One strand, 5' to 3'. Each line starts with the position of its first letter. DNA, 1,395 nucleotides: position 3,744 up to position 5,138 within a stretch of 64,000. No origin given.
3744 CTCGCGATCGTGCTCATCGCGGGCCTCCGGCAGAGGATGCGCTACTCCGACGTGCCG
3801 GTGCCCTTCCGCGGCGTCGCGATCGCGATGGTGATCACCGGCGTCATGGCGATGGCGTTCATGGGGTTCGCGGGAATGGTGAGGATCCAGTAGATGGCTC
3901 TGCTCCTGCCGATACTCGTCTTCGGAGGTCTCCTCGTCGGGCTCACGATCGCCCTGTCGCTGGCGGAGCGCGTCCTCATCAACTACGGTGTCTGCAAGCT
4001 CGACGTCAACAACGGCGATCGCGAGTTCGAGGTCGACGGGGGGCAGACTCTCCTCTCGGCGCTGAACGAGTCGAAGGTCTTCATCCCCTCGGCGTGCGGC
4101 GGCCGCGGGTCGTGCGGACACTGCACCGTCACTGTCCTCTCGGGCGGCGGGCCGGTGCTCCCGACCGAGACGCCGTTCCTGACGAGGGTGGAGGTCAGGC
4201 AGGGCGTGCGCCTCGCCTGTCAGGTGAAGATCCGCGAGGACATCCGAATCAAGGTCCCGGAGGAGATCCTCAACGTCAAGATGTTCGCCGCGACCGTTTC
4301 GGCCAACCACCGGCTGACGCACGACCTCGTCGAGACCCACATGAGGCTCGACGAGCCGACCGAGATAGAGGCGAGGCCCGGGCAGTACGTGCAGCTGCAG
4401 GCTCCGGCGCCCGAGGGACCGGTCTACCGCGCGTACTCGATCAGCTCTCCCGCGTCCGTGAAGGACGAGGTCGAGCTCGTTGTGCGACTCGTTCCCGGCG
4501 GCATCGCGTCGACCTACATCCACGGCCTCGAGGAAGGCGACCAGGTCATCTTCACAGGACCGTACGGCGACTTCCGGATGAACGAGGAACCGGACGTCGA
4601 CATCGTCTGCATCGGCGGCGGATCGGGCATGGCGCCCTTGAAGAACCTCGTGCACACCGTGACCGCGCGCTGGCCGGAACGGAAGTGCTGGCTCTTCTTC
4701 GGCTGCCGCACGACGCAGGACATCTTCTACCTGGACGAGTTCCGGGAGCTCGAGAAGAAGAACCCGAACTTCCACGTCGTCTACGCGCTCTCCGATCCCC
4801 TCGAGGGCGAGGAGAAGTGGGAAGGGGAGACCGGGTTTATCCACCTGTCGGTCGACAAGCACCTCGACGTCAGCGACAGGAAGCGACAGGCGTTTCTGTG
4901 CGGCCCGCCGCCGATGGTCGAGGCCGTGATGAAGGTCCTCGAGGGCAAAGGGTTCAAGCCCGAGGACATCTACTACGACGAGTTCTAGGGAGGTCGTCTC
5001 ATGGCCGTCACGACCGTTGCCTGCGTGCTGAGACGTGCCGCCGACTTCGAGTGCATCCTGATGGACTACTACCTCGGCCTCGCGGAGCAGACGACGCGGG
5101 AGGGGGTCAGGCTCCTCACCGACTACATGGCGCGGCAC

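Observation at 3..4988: Nqr operon whose A subunit retains RnfC-type 2x[4Fe-4S] ferredoxin motifs while the terminal subunit is a canonical NqrF: a possible Rnf-to-Nqr evolutionary intermediate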

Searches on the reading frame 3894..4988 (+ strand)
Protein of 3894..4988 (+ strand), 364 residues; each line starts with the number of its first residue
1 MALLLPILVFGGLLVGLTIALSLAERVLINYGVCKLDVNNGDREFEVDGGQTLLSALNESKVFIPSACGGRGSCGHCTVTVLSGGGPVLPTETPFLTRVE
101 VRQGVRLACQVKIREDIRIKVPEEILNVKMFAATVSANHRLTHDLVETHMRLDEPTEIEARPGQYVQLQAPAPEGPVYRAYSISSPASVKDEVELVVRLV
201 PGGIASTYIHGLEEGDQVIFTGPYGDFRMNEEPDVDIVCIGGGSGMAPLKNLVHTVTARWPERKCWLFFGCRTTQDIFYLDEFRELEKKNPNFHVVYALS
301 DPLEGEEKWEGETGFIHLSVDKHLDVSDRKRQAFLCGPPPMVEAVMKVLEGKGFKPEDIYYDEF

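Call 5: search_protein_families(library=pfam, proteins=[window:3894-4988:+], max_evalue=0.01)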
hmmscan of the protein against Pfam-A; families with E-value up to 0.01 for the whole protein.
window:3894-4988:+ (364 aa): 5 families
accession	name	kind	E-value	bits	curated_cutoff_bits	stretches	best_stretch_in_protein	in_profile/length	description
PF00175.26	NAD_binding_1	-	7e-25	88.2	22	1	240-346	2-108/109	Oxidoreductase NAD-binding domain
PF00970.30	FAD_binding_6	-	2e-17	63.8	21.1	1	133-227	2-97/99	Oxidoreductase FAD-binding domain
PF00111.32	Fer2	-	4.7e-13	49.3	21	1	38-113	3-76/77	2Fe-2S iron-sulfur cluster binding domain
PF08021.17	FAD_binding_9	-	0.0043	17.7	23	1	163-226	55-119/120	Siderophore-interacting FAD-binding domain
PF13510.11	Fer2_4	-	0.0063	17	22.8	0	42-119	10-77/82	2Fe-2S iron-sulfur cluster binding domain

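Call 6: search_protein_families(library=ncbifam, proteins=[window:3894-4988:+], max_evalue=0.01)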
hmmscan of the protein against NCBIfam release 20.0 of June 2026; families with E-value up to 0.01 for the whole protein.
window:3894-4988:+ (364 aa): 33 families (the best 25 are shown)
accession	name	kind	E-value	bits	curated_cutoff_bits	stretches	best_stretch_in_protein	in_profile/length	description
TIGR01941.1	nqrF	equivalog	4.3e-82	276.2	295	2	5-172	3-171/405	NADH:ubiquinone reductase (Na(+)-transporting) subunit F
NF045803.1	MethMoxFADbindMmoC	equivalog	5.8e-46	156.8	500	1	44-364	15-340/343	aromatic/alkene monooxygenase hydroxylase FAD-binding subunit MmoC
NF040810.1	BenC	equivalog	8e-46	156.7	430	1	45-364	15-330/333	benzoate 1,2-dioxygenase electron transfer component BenC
NF058606.1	GlBtMonoRdsGbcB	equivalog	3.4e-34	118.3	500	2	142-358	25-241/362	glycine betaine monooxygenase reductase subunit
NF008822.0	PRK11872.1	equivalog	9.7e-34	116.9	402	1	45-364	17-335/341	anthranilate 1,2-dioxygenase electron transfer component AntC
NF007964.0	PRK10684.1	equivalog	5.1e-31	107.8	383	2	161-364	38-237/333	NADH oxidoreductase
TIGR02160.1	PA_CoA_Oxy5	hypoth_equivalog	1.9e-28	99.3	420.8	1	133-364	4-241/352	1,2-phenylacetyl-CoA epoxidase subunit PaaE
NF009805.0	PRK13289.1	equivalog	4e-27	95.2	432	1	156-364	181-392/399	NO-inducible flavohemoprotein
NF006220.0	PRK08345.1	subfamily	2.1e-24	86.3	395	1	158-360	41-247/294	cytochrome-c3 hydrogenase subunit gamma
NF004317.0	PRK05713.1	equivalog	6.1e-20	71.7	338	1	38-353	4-297/312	iron-sulfur-binding ferredoxin reductase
TIGR02911.1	sulfite_red_B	equivalog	1.4e-19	70.2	288.6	1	143-362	16-222/261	anaerobic sulfite reductase subunit AsrB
NF005963.0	PRK08051.1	equivalog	2.9e-19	69.3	230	1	149-364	20-230/233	NAD(P)H-flavin reductase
NF040830.1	sulfhyd_ShyC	equivalog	1.5e-18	67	600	1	157-361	36-242/288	NAD(P)-dependent hydrogenase/sulfhydrogenase 2 subunit gamma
NF040835.1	sulfhyd_HydG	equivalog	6.7e-18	65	650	1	159-360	49-244/292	NADPH-dependent hydrogenase/sulfhydrogenase 1 subunit gamma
NF000796.0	PRK00054.1-1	equivalog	1.6e-15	57.1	224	1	157-353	26-193/254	dihydroorotate dehydrogenase electron transfer subunit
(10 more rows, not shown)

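Call 29: search_solved_structures(query=window:3894-4988:+, max_evalue=1e-10, show_alignments=1)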
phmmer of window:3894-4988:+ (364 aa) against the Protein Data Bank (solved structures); distinct sequences matched with E-value up to 1e-10: 61 (the best 60 are shown).
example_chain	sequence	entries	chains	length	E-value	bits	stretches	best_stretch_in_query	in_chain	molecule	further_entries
8a1t_F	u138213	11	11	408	1.4e-61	211.7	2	4-173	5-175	Na(+)-translocating NADH-quinone reductase subunit F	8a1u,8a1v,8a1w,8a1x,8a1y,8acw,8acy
7xk3_F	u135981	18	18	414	1.5e-61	211.6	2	4-173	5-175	Na(+)-translocating NADH-quinone reductase subunit F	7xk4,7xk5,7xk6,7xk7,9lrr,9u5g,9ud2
5ogx_A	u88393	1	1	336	1.4e-42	149.3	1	38-364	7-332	Cytochrome P450 reductase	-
7qty_A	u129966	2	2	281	7.4e-35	123.8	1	176-364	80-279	Na(+)-translocating NADH-quinone reductase subunit F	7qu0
2r6h_A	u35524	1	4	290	1.7e-34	122.7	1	201-364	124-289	NADH:ubiquinone oxidoreductase, Na translocating, F subunit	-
7c3a_A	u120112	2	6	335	5.6e-33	117.7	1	53-364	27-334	Ferredoxin reductase component of carbazole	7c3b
7qu3_A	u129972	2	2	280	4e-32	114.9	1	200-364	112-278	Na(+)-translocating NADH-quinone reductase subunit F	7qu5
4wqm_A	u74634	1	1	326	3.7e-31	111.7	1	44-364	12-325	Toluene-4-monooxygenase electron transfer component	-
4uaj_A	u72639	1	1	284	3.3e-30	108.6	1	200-364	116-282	Na(+)-translocating NADH-quinone reductase subunit F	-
8ad4_A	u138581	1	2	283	6.9e-30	107.5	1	200-364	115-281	Na(+)-translocating NADH-quinone reductase subunit F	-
4u9u_A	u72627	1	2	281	7.5e-30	107.4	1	200-364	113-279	Na(+)-translocating NADH-quinone reductase subunit F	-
8ad3_A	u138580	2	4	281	2.5e-29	105.6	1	200-363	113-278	Na(+)-translocating NADH-quinone reductase subunit F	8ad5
1krh_A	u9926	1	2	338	9.5e-29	103.7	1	47-364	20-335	Benzoate 1,2-Dioxygenase Reductase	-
1tvc_A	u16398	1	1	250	2.5e-25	92.5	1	158-364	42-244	METHANE MONOOXYGENASE COMPONENT C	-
2eix_A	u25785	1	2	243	2.5e-20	76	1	147-358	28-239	NADH-cytochrome b5 reductase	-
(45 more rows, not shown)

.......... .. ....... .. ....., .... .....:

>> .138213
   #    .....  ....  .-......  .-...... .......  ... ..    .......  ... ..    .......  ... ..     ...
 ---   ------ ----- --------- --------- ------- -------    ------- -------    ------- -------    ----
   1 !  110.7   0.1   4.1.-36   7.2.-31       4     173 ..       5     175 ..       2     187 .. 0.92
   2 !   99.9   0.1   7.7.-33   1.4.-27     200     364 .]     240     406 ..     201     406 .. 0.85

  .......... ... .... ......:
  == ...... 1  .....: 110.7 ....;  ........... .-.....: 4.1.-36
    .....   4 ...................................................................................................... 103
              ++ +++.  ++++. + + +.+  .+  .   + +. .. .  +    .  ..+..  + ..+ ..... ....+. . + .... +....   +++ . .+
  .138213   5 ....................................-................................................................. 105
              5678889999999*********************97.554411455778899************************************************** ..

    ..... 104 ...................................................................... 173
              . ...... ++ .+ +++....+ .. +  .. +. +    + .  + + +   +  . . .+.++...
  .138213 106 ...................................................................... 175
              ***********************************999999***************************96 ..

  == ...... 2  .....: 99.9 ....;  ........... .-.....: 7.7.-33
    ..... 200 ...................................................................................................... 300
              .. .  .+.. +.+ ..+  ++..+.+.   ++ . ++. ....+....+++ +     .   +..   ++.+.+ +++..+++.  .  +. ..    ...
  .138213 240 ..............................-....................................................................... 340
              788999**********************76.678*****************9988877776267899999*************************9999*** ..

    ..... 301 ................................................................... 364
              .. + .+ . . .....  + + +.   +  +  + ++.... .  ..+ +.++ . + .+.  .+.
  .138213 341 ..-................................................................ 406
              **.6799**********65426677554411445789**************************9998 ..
